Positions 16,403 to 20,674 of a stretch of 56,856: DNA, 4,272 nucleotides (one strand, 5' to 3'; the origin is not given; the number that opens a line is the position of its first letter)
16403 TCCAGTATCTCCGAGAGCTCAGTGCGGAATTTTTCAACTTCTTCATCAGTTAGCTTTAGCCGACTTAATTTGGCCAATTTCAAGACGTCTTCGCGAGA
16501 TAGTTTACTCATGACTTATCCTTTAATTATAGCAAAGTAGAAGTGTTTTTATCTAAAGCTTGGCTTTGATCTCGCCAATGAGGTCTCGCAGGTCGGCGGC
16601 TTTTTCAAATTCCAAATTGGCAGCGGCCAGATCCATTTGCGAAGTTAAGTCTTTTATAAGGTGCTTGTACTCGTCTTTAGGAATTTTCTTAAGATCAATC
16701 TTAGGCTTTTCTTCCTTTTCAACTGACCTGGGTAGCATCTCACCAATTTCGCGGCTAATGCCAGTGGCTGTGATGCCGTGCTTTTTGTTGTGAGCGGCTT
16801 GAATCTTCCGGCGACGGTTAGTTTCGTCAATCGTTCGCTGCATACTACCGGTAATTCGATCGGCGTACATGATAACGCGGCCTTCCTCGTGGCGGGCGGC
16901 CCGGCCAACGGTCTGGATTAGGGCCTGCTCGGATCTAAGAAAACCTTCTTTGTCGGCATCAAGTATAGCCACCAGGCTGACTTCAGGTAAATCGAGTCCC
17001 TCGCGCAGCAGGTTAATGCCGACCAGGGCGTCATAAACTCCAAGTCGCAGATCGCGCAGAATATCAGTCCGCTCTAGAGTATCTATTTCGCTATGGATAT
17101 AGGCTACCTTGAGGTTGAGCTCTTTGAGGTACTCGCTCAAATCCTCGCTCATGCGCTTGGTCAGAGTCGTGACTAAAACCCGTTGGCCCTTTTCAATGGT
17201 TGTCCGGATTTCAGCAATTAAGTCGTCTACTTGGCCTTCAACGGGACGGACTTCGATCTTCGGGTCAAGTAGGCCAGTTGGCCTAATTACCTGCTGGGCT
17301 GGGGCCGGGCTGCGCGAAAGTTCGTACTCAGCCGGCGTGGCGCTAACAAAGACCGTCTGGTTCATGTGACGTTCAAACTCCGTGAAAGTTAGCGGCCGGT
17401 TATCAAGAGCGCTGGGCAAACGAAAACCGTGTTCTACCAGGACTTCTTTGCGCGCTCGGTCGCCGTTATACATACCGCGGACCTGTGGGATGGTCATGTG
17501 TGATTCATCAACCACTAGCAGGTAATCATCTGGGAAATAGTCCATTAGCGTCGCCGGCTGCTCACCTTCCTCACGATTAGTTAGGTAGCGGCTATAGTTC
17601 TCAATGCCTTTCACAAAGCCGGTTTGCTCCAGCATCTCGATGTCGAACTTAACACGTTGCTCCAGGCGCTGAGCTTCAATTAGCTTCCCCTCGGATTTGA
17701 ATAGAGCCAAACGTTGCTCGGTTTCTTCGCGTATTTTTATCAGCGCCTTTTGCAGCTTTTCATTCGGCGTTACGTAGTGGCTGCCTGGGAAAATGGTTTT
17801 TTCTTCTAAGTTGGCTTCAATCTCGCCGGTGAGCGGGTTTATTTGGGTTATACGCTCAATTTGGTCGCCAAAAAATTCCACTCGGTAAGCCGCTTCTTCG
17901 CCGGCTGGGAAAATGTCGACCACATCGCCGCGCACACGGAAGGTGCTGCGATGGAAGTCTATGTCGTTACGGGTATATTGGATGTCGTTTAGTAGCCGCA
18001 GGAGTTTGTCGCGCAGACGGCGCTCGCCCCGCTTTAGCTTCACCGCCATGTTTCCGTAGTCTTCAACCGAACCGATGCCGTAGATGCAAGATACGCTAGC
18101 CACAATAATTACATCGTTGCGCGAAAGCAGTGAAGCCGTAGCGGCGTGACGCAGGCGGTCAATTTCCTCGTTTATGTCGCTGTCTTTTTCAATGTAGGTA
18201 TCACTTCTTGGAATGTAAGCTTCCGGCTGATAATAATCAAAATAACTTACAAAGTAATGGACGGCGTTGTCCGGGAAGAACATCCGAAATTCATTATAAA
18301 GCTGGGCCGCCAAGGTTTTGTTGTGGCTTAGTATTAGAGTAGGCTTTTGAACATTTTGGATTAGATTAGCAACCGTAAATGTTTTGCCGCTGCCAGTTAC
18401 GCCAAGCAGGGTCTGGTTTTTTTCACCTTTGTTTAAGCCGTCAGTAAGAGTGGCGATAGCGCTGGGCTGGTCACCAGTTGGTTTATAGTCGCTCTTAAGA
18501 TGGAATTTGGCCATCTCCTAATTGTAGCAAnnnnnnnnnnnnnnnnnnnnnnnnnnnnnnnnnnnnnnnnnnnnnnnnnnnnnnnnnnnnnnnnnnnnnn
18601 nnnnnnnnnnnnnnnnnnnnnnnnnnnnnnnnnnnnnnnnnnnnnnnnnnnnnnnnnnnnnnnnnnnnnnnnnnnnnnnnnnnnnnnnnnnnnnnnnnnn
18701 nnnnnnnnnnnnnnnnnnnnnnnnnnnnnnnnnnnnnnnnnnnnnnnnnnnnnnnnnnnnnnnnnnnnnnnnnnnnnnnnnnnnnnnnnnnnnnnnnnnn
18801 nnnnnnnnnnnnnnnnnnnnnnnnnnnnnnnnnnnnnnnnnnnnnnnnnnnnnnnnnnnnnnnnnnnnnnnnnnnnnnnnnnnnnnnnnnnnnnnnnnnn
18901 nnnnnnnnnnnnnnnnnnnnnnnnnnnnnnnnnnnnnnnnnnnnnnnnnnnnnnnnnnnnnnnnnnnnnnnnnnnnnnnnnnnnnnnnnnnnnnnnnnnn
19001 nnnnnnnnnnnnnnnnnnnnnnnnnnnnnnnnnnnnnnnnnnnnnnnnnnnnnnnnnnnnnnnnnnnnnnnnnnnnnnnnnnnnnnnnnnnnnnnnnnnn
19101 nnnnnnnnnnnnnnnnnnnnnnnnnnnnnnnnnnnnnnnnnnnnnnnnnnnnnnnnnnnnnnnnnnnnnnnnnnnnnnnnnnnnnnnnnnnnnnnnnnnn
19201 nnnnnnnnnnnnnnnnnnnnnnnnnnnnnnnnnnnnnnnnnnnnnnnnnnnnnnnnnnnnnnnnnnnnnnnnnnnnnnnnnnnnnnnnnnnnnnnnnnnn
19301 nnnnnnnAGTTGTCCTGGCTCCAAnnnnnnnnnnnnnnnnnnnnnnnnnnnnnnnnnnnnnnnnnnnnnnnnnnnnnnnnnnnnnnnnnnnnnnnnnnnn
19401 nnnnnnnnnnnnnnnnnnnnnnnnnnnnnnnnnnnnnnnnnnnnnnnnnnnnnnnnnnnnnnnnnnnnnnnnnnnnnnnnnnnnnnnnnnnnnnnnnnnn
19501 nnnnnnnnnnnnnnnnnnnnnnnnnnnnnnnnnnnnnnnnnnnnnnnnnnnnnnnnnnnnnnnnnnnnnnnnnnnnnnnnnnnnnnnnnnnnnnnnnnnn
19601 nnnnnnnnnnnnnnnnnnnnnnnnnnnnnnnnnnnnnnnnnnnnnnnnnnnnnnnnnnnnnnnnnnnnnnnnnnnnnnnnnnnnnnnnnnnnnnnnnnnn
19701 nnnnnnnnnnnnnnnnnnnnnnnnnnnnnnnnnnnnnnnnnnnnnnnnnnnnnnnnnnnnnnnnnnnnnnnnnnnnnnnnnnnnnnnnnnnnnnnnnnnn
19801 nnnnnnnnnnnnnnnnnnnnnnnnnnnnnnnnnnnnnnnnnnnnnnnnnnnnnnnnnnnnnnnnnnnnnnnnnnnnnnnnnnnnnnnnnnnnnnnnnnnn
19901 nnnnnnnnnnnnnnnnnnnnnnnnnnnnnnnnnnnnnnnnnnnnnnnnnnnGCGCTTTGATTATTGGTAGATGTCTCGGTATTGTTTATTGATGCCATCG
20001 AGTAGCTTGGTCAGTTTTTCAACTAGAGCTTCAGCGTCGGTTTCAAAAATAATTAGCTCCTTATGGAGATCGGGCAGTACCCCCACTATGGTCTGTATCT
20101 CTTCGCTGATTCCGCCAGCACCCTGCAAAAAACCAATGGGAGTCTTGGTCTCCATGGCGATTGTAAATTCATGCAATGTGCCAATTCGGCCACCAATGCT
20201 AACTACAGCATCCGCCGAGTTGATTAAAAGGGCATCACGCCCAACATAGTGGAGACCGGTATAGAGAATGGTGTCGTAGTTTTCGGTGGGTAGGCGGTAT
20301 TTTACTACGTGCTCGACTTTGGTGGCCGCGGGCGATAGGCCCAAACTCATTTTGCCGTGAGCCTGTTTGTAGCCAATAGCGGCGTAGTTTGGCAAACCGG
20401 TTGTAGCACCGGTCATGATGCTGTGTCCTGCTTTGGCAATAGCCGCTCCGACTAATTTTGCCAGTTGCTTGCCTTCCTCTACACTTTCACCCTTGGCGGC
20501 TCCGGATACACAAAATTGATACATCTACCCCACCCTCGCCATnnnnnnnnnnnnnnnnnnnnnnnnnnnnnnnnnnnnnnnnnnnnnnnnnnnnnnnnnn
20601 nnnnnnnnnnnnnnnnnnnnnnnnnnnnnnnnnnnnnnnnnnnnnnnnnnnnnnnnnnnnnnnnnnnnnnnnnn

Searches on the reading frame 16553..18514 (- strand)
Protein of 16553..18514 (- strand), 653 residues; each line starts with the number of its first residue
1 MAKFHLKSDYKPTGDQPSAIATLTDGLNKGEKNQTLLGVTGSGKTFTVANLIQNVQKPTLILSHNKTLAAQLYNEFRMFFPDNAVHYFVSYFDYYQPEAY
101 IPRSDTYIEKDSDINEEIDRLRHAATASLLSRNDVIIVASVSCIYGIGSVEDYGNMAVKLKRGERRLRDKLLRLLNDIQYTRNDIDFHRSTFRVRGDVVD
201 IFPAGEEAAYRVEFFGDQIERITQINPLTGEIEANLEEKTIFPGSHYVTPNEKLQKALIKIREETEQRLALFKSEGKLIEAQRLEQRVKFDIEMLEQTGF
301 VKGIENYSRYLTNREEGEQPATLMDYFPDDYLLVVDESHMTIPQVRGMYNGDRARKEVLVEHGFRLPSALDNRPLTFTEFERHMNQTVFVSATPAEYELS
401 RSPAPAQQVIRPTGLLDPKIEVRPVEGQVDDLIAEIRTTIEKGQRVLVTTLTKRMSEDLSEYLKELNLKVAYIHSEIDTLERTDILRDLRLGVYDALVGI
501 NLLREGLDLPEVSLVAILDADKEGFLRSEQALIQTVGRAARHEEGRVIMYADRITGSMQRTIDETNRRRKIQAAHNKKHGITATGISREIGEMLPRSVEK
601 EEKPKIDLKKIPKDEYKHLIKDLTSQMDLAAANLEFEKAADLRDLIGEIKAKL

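Call 38: search_protein_families(library=pfam, proteins=[window:16553-18514:-], max_evalue=0.001)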
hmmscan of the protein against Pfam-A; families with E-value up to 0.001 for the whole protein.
window:16553-18514:- (653 aa): 6 families
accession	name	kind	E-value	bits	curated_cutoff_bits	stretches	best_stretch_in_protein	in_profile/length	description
PF17757.6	UvrB_inter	-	2.5e-31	108.1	22.9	1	158-247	1-91/91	UvrB interaction domain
PF12344.14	UvrB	-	1.1e-20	73.7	27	1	549-590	1-42/43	Ultra-violet resistance protein B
PF00271.37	Helicase_C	-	9e-20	71.4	23.5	1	431-542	5-109/110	Helicase conserved C-terminal domain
PF04851.21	ResIII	-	1.1e-11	45.3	22.5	1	11-84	3-81/164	Type III restriction enzyme, res subunit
PF02151.25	UVR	-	1.6e-09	37.7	21.5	1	619-651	3-35/36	UvrB/uvrC motif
PF00270.35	DEAD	-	2.4e-06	27.9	26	1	15-82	3-71/167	DEAD/DEAH box helicase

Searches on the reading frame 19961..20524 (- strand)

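Call 38: search_protein_families(library=pfam, proteins=[window:19961-20524:-], max_evalue=0.001)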
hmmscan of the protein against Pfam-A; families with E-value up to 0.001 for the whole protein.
window:19961-20524:- (187 aa): 1 family
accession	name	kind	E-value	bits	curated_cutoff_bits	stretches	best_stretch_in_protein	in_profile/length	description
PF18306.6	LDcluster4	-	5.3e-26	91.5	26.3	1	5-141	5-125/151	SLOG cluster4 family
